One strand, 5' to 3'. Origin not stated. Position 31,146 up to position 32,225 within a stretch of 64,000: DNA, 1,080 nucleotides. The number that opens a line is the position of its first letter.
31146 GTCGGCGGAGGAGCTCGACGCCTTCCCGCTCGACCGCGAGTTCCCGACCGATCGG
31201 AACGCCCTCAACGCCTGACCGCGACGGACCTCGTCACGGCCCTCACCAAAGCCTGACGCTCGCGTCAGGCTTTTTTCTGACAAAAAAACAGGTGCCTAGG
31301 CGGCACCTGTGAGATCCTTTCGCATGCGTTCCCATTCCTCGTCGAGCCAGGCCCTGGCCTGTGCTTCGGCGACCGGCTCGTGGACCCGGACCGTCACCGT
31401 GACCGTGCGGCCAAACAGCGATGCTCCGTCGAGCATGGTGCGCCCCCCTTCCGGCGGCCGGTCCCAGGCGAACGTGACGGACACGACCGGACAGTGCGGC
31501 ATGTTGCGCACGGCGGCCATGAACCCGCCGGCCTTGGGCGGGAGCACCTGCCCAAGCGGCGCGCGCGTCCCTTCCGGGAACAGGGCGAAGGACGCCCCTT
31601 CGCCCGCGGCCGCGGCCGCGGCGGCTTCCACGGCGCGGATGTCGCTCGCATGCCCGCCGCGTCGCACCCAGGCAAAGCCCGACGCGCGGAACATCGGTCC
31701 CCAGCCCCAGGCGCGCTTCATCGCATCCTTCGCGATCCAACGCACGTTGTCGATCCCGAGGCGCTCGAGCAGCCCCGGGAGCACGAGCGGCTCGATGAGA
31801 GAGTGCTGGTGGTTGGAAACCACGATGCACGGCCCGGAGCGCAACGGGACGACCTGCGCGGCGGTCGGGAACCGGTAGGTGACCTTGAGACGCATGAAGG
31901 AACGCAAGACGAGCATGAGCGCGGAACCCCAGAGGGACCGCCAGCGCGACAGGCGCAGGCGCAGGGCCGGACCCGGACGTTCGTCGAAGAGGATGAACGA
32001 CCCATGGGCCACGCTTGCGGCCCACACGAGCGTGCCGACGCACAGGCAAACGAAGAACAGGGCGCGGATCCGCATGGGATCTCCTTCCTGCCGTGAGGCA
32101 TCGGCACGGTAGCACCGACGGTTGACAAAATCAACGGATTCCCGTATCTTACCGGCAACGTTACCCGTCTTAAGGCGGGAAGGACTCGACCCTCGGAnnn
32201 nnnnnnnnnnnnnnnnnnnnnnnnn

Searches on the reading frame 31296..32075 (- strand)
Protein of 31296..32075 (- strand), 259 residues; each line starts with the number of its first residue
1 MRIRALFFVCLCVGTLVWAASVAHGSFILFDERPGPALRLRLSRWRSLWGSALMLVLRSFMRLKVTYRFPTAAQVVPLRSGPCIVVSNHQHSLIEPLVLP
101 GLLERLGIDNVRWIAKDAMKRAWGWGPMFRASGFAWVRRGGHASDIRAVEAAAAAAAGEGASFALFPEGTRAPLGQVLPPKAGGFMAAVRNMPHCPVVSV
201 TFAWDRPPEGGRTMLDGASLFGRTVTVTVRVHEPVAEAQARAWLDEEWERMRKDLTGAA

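Call 82: search_protein_families(library=pfam, proteins=[window:31296-32075:-], max_evalue=0.1)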
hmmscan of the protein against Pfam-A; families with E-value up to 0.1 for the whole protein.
window:31296-32075:- (259 aa): 1 family
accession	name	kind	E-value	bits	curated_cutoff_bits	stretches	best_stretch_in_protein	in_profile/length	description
PF01553.26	Acyltransferase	-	2.8e-19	69.7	23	1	80-201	13-130/132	Acyltransferase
